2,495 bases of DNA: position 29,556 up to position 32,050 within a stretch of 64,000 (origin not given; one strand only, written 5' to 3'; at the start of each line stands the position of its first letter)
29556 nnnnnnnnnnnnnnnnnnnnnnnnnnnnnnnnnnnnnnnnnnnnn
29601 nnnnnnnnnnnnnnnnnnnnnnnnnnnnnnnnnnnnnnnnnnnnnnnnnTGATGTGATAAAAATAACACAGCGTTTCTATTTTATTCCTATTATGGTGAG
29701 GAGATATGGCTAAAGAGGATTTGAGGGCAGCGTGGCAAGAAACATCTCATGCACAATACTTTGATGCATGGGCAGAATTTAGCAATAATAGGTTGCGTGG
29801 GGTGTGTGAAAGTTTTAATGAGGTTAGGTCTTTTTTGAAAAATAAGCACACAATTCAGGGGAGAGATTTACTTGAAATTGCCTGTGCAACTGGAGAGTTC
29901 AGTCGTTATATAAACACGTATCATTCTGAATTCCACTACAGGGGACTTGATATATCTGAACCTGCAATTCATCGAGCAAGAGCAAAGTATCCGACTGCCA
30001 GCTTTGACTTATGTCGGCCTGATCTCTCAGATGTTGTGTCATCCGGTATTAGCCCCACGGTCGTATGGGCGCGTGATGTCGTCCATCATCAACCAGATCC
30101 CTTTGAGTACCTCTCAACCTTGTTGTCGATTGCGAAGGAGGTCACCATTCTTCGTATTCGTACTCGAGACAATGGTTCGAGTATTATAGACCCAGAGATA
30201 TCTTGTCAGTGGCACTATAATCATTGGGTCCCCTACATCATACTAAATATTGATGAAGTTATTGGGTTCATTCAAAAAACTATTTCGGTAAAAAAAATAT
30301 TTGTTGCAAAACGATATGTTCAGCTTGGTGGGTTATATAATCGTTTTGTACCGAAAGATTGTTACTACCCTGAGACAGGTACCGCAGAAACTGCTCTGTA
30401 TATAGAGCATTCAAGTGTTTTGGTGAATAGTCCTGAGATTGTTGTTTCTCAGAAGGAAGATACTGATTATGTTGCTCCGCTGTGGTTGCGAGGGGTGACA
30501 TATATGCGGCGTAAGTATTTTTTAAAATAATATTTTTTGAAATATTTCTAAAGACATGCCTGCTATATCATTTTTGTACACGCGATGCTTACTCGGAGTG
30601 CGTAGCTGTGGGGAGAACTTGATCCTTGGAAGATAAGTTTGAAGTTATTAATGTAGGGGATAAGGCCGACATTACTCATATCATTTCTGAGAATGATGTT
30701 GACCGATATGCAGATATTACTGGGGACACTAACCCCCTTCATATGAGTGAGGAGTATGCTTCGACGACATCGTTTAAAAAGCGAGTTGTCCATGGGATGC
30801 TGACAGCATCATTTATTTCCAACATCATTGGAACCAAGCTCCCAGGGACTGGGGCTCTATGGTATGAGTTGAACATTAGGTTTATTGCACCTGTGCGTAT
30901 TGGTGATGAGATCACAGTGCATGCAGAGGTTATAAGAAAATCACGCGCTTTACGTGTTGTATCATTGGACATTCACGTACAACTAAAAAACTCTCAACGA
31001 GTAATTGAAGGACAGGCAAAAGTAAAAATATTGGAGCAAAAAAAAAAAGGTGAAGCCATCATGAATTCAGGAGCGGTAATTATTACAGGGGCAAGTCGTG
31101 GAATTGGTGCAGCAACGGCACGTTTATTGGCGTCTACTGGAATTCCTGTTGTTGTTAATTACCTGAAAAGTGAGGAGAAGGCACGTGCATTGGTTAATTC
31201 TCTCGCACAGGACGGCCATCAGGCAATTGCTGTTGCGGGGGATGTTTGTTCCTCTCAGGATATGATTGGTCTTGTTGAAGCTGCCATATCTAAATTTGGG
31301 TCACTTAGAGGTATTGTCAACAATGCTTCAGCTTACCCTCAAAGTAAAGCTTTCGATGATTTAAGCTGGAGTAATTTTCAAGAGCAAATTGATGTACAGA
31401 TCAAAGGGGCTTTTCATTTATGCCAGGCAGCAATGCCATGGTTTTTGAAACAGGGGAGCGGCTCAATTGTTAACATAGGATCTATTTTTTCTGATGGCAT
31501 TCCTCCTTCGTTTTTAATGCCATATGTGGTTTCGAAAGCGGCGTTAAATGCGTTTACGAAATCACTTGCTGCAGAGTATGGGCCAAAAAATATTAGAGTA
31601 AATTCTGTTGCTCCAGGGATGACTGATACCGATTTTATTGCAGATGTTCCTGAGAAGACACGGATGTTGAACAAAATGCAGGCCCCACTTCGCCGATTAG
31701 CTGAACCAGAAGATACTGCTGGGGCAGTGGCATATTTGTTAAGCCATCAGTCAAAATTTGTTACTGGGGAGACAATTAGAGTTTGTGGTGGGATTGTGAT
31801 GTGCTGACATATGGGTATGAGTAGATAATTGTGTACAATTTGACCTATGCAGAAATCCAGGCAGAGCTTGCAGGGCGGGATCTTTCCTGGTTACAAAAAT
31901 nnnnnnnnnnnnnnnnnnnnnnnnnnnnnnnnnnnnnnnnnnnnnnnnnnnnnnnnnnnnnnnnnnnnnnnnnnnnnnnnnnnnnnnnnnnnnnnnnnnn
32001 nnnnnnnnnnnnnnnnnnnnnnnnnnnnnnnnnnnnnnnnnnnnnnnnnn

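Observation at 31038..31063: A11 tract exactly at the MaoC/SDR junction: +/-1 nt turns the fusion into two ATGA-coupled genes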

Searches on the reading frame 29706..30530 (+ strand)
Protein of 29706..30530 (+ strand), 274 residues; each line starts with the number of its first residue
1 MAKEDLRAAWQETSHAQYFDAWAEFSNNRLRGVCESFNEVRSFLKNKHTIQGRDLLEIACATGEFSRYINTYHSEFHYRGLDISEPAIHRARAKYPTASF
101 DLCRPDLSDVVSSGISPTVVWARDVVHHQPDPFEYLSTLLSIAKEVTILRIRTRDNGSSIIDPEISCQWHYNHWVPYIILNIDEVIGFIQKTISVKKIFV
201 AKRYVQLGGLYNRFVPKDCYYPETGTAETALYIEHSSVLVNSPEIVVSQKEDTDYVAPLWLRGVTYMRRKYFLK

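Call 4: search_protein_families(library=pfam, proteins=[window:29706-30530:+])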
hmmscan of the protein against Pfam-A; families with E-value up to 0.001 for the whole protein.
window:29706-30530:+ (274 aa): 5 families
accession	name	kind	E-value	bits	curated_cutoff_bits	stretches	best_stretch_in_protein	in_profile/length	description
PF08242.18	Methyltransf_12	-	3.6e-09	37.7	30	1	56-142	1-91/98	Methyltransferase domain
PF13489.12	Methyltransf_23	-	9.7e-09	35.6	27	1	49-158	20-123/164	Methyltransferase domain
PF08241.18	Methyltransf_11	-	5.8e-07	30.5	21.2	1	56-139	1-83/95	Methyltransferase domain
PF13649.12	Methyltransf_25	-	1.2e-06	29.5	27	1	56-132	2-80/97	Methyltransferase domain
PF13847.12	Methyltransf_31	-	4.5e-06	26.8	27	1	54-158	6-116/145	Methyltransferase domain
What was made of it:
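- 29706..30530 (+): Upstream neighbour: SAM-dependent methyltransferase (context). Call 4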

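Call 33: find_encoding_contigs(protein=window:29706-30530:+, flank=3000, max_places=10)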
Protein window:29706-30530:+ (274 aa): 6 contigs read that carry it; 5 places shown.
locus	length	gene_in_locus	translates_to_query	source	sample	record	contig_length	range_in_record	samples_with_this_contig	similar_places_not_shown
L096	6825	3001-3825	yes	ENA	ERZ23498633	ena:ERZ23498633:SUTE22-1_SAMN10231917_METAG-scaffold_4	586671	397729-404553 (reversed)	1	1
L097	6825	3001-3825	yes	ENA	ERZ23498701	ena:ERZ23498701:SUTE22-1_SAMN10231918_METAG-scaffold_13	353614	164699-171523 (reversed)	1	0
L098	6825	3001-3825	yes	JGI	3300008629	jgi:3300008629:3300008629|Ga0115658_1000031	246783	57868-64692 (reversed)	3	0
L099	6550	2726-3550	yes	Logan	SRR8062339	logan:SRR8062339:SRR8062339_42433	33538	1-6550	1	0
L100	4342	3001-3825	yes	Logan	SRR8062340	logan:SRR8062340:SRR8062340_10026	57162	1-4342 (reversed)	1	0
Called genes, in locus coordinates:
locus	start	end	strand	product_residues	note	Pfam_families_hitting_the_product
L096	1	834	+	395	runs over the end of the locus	PF00155:Aminotran_1_2, PF01041:DegT_DnrJ_EryC1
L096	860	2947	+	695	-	-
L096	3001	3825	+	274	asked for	PF13489:Methyltransf_23, PF08241:Methyltransf_11 (weak), PF08242:Methyltransf_12, PF13649:Methyltransf_25 (weak)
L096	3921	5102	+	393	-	PF01575:MaoC_dehydratas, PF13452:FAS1_DH_region (faint), PF03061:4HBT (weak), PF23441:SDR (faint), PF00106:adh_short, PF08659:KR, PF13561:adh_short_C2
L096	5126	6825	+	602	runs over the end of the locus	-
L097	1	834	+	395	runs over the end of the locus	PF00155:Aminotran_1_2, PF01041:DegT_DnrJ_EryC1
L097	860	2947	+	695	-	-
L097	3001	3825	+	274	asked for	PF13489:Methyltransf_23, PF08241:Methyltransf_11 (weak), PF08242:Methyltransf_12, PF13649:Methyltransf_25 (weak)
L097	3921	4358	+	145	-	PF01575:MaoC_dehydratas, PF13452:FAS1_DH_region (weak), PF03061:4HBT (weak)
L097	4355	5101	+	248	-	PF00106:adh_short, PF08659:KR, PF23441:SDR (weak), PF13561:adh_short_C2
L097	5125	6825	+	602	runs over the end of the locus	-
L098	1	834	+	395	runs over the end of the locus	PF00155:Aminotran_1_2, PF01041:DegT_DnrJ_EryC1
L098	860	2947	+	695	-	-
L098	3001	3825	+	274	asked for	PF13489:Methyltransf_23, PF08241:Methyltransf_11 (weak), PF08242:Methyltransf_12, PF13649:Methyltransf_25 (weak)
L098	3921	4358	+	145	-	PF01575:MaoC_dehydratas, PF13452:FAS1_DH_region (weak), PF03061:4HBT (weak)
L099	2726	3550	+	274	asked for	PF13489:Methyltransf_23, PF08241:Methyltransf_11 (weak), PF08242:Methyltransf_12, PF13649:Methyltransf_25 (weak)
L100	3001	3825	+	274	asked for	PF13489:Methyltransf_23, PF08241:Methyltransf_11 (weak), PF08242:Methyltransf_12, PF13649:Methyltransf_25 (weak)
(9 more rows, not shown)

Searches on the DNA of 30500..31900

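Call 66: search_rna_families(source=window, start=30500, end=31900, threshold=evalue, max_evalue=1)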
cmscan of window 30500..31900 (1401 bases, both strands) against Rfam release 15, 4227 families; matches with E-value up to 1: 2.
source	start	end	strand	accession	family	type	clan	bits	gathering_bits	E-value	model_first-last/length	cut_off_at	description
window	31272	31323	+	RF03912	mir-4659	Gene; miRNA;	-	23.6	92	0.063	1-73/73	no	mir-4659 microRNA precursor family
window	31272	31323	-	RF03912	mir-4659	Gene; miRNA;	-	21.4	92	0.27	1-73/73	no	mir-4659 microRNA precursor family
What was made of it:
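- On Programmed transcriptional slippage / ribosomal frameshift site: No Rfam hit (call 66).
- Tried and rejected: The only Rfam hits were two sub-threshold chance matches to a miRNA family about 220 nt downstream (call 66).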

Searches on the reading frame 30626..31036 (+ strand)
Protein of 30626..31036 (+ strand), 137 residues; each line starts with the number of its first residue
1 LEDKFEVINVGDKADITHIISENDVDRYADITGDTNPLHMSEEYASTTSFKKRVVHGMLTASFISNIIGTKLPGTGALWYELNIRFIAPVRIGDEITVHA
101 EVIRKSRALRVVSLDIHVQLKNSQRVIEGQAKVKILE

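Call 61: search_protein_representatives(protein=window:30626-31036:+)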
Query: 137 residues. Proteins with E-value up to 0.001 (for the whole library): 8451; up to 1e-10: 2848; up to 1e-30: 39. The best 150 are listed.
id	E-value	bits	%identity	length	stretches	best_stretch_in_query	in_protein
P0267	7.1e-43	162.0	59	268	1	2-136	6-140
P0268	2.6e-42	160.1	56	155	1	5-137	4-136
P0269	1.8e-41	157.4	58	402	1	4-137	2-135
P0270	3.3e-41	156.6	56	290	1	2-137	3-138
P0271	5.3e-41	155.9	53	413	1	4-136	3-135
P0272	3.6e-39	150.0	53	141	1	2-136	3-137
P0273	7.1e-39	149.0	58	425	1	6-135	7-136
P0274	1.5e-38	148.0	51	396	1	4-137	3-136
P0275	5.8e-38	146.1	50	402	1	3-137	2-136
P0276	6.9e-38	145.9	52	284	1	3-137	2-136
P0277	9.6e-38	145.4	51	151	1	2-136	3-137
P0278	1.1e-37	145.2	51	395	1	4-137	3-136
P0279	2.4e-37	144.1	50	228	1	4-136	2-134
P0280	1.2e-36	141.8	49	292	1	3-137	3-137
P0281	1.4e-36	141.6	53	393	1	5-137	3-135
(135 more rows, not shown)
